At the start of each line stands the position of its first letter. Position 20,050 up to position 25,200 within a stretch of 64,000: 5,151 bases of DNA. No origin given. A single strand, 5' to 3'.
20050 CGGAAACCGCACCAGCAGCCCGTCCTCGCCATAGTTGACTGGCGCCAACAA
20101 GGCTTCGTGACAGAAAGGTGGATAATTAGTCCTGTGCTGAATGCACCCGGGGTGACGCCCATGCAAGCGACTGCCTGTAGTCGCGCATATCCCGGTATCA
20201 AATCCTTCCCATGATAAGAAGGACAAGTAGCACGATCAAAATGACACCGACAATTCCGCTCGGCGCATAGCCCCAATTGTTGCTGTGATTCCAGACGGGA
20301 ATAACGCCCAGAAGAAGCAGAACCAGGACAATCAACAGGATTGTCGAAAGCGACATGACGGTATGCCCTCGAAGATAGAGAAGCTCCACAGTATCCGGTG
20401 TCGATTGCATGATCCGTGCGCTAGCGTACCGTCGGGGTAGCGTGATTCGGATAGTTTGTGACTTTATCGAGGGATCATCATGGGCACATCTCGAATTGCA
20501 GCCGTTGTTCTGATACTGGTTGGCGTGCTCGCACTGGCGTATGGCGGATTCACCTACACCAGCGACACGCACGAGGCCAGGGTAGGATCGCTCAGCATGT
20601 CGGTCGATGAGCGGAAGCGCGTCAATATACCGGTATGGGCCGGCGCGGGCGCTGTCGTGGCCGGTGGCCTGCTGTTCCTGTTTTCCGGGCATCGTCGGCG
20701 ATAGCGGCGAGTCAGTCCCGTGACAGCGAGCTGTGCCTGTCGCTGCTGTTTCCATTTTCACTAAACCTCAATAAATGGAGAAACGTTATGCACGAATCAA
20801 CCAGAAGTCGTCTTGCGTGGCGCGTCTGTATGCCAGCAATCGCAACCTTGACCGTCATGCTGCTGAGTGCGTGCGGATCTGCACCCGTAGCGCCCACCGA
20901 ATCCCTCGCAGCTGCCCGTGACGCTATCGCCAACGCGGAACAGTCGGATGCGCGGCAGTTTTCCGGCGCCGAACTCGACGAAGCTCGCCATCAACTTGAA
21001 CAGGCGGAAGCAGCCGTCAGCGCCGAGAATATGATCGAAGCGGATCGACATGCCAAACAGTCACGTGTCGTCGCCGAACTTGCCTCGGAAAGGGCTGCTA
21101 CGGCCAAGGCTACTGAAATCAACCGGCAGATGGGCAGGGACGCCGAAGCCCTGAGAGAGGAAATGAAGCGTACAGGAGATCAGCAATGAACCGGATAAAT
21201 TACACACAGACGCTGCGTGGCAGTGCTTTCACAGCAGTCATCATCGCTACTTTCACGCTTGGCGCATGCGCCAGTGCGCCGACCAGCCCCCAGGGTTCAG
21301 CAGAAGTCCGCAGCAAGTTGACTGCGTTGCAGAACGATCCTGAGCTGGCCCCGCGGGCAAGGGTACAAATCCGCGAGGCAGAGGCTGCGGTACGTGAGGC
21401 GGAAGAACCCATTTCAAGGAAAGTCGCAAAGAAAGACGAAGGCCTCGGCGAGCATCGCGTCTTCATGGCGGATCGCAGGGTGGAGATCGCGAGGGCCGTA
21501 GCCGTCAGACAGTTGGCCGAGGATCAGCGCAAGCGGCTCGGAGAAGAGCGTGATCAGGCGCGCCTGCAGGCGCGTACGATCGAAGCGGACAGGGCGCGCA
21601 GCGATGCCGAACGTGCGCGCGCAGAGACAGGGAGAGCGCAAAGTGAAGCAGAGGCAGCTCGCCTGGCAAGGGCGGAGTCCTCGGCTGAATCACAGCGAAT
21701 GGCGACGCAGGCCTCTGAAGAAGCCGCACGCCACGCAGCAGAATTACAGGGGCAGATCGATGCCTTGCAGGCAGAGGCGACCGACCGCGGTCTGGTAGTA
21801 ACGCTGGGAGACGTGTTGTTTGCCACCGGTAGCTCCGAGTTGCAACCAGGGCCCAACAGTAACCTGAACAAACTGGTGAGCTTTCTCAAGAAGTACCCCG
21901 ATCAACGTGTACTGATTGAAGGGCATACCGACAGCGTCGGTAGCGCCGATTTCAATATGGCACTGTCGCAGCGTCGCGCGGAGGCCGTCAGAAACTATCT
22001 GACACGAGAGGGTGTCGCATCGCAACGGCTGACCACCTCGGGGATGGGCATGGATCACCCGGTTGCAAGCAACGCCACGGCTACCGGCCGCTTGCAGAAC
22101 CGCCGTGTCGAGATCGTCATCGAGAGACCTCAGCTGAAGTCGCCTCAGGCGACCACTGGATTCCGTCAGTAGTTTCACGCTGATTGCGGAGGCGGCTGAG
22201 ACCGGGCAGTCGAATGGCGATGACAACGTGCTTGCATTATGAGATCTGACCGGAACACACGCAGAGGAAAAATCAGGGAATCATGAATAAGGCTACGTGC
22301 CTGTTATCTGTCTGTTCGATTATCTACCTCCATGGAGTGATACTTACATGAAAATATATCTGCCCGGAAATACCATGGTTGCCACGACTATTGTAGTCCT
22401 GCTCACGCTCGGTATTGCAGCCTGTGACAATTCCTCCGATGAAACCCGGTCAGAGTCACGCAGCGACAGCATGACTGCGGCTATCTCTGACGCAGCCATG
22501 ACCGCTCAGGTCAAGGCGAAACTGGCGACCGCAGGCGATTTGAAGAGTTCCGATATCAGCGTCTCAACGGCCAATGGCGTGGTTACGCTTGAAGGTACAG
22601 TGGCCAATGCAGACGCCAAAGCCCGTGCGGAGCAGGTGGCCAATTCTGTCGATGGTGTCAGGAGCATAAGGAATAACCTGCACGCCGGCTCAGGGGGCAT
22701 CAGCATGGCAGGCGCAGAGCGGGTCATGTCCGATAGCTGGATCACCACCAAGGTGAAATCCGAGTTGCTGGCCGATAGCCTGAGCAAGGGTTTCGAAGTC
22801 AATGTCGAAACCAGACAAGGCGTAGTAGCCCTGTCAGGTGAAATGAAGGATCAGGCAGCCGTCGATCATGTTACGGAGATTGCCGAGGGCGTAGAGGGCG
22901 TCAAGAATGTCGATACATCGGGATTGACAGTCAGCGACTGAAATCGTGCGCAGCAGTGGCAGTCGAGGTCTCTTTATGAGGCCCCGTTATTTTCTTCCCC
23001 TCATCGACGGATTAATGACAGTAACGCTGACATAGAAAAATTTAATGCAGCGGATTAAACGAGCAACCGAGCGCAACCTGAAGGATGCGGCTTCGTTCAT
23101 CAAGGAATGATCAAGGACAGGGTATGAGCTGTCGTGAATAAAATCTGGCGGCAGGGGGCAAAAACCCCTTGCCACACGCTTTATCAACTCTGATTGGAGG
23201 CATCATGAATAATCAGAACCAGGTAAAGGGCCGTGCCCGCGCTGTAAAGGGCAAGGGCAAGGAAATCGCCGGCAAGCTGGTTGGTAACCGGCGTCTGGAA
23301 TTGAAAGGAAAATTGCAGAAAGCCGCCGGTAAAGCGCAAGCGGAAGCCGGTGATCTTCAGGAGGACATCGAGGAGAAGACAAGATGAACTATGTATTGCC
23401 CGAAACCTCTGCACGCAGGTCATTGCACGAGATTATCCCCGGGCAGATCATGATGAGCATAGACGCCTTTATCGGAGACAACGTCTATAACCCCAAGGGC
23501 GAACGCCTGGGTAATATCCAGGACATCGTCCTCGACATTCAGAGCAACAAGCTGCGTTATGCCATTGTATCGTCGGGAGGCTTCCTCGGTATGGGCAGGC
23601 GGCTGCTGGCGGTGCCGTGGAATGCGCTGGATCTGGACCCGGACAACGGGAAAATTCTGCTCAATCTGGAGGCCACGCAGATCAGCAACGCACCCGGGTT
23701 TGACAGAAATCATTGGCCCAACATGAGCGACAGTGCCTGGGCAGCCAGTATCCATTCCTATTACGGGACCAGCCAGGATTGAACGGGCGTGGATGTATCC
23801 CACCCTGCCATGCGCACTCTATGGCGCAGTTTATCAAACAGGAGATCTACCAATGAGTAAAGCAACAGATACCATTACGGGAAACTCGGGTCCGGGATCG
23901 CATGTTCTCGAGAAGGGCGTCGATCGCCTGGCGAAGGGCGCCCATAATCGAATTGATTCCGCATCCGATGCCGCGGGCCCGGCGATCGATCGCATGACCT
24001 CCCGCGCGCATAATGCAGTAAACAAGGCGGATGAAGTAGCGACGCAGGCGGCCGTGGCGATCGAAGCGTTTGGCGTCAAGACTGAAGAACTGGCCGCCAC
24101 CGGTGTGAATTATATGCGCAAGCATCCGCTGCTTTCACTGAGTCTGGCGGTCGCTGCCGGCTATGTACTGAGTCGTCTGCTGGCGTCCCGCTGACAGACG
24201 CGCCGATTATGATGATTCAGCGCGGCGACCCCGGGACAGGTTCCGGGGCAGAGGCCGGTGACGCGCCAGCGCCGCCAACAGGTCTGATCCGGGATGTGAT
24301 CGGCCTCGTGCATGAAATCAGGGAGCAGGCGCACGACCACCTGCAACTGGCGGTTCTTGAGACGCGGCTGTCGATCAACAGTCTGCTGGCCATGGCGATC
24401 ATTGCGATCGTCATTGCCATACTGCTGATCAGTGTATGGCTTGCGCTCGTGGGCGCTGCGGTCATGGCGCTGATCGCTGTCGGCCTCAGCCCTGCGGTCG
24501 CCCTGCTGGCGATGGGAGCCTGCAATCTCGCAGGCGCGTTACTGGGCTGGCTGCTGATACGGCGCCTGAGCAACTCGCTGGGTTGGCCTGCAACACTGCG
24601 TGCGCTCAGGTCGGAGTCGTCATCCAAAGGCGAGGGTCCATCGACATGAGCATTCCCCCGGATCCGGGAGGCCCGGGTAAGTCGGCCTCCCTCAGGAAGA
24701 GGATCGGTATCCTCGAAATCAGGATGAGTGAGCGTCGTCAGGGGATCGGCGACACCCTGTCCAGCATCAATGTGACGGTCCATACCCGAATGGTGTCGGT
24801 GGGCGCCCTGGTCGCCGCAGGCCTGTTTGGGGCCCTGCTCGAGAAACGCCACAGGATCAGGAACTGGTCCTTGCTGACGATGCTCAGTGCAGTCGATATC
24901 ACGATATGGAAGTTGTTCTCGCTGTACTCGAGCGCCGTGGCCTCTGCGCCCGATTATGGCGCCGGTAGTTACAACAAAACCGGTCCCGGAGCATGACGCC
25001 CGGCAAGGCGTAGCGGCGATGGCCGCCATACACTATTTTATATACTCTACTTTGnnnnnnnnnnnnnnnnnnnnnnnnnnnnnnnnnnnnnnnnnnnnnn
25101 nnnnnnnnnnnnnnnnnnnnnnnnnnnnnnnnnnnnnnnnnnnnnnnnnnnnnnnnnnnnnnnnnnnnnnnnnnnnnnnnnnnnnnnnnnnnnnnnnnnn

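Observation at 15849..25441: Two directly repeated IS91-family 3-prime (oriIS-like) fragments bracket a ~8.9-kb lower-GC insertion between chrA and pyrC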

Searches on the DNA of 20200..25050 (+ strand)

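Call 56: search_dna_similar(query=window:20200-25050:+, collection=plasmids, mode=distant, max_rows=12)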
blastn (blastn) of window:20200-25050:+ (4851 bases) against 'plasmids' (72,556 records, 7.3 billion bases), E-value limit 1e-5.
Records with a match: 5; places in all: 5; records where one place covers at least 80% of the query: 0.
Best place of each record, by identity: 60-80% 5.
By first word of the organism name: Burkholderia 3; Caballeronia 2.
By predicted mobility (MOB-suite, as given by PLSDB): non-mobilizable 5.
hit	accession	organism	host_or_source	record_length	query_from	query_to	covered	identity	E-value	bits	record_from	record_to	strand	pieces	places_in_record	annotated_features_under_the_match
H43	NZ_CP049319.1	Caballeronia sp. SBC2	whole organism,soil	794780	2290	2733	9%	66.4%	3e-21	113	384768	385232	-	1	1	BON domain-containing protein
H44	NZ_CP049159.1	Caballeronia sp. SBC1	whole organism,soil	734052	2290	2733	9%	66.4%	3e-21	113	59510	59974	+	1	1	BON domain-containing protein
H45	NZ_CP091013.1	Burkholderia cenocepacia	-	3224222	2528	2717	4%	71.1%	9e-16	96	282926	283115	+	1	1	none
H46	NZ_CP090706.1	Burkholderia multivorans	Homo sapiens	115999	2528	2717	4%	71.1%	9e-16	96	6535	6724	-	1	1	BON domain-containing protein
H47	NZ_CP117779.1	Burkholderia sp. FERM BP-3421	soil sample,soil sample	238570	2518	2706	4%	70.5%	2e-12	84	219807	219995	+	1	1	BON domain-containing protein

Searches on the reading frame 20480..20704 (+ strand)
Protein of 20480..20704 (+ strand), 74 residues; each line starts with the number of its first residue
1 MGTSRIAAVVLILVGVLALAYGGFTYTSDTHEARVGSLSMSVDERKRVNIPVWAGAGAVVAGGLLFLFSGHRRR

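Call 69: search_protein_families(library=pfam, proteins=[window:20480-20704:+], max_evalue=0.01)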
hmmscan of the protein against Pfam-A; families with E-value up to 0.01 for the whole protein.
window:20480-20704:+ (74 aa): 2 families
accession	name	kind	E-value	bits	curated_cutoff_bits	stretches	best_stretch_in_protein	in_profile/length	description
PF02656.20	DUF202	-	0.00017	22.4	23.4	0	4-28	40-64/68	Domain of unknown function (DUF202)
PF09534.15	Trp_oprn_chp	-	0.0027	18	29.6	1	5-70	68-133/180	Tryptophan-associated transmembrane protein (Trp_oprn_chp)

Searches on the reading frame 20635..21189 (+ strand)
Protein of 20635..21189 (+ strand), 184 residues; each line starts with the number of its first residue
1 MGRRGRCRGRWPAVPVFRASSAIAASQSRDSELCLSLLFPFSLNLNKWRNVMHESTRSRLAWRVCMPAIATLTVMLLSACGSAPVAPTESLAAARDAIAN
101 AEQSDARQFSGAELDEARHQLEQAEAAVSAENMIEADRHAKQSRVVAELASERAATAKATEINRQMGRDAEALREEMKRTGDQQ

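Call 9: search_protein_families(library=pfam, proteins=[window:20635-21189:+], max_evalue=0.01)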
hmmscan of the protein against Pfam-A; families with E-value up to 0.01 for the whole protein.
window:20635-21189:+ (184 aa): 1 family
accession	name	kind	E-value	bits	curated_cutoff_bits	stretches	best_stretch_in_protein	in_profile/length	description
PF14346.11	DUF4398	-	1.1e-08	35.9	27.9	1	90-162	2-74/78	Domain of unknown function (DUF4398)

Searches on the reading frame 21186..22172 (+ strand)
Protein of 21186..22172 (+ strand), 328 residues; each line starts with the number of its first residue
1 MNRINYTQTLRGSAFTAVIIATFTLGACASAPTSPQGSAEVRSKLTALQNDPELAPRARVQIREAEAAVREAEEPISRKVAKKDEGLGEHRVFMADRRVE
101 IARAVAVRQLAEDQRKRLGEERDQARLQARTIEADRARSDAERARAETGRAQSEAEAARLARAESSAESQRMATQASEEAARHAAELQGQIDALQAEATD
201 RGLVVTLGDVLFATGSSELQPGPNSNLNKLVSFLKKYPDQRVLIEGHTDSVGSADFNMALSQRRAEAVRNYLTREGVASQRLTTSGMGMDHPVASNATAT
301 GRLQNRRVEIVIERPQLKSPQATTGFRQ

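Call 9: search_protein_families(library=pfam, proteins=[window:21186-22172:+], max_evalue=0.01)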
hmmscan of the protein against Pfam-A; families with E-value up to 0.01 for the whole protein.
window:21186-22172:+ (328 aa): 2 families
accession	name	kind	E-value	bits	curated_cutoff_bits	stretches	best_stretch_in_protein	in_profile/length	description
PF00691.25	OmpA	-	6.2e-25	87.8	27.2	1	211-306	1-98/98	OmpA family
PF14346.11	DUF4398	-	0.0015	19.4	27.9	1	40-117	5-77/78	Domain of unknown function (DUF4398)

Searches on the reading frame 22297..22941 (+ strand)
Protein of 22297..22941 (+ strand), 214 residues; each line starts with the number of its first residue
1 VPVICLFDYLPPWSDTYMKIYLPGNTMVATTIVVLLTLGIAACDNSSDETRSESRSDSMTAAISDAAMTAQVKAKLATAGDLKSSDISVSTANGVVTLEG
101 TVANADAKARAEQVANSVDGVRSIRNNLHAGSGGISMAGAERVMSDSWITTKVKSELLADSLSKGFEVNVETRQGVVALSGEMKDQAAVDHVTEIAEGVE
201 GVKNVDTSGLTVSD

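Call 9: search_protein_families(library=pfam, proteins=[window:22297-22941:+], max_evalue=0.01)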
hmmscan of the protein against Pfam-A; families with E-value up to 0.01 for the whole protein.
window:22297-22941:+ (214 aa): 2 families
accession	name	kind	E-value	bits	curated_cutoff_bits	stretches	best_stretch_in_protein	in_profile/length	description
PF04972.22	BON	-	5.7e-37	126.3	27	2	64-129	1-66/69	BON domain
PF21937.1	Yop-YscD_ppl_2nd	-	2.1e-05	24.6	27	0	86-129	21-65/67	YscD/CdsD-like Bon-like domain 2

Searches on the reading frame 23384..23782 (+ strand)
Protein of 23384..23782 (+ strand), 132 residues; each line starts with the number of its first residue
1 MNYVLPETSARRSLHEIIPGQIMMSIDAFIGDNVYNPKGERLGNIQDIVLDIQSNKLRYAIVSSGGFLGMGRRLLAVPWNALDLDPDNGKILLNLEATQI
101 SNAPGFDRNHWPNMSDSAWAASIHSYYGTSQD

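Call 9: search_protein_families(library=pfam, proteins=[window:23384-23782:+], max_evalue=0.01)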
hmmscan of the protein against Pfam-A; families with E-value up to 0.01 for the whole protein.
window:23384-23782:+ (132 aa): 1 family
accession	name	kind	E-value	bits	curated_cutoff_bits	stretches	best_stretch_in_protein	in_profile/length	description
PF05239.21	PRC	-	1.8e-16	60.3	21.2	1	23-94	3-72/78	PRC-barrel domain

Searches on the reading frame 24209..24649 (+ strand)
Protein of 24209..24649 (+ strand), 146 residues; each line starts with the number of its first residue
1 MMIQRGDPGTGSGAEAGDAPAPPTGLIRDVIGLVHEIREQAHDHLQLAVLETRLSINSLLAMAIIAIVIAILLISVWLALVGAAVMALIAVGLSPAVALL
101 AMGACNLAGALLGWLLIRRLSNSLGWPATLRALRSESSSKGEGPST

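Call 10: search_protein_families(library=pfam, proteins=[window:24209-24649:+], max_evalue=0.01)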
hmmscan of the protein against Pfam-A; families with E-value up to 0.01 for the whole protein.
window:24209-24649:+ (146 aa): 1 family
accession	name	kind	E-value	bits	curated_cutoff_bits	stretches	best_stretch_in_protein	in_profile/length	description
PF07332.16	Phage_holin_3_6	-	9.6e-08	32.5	28.4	1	33-134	7-109/116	Putative Actinobacterial Holin-X, holin superfamily III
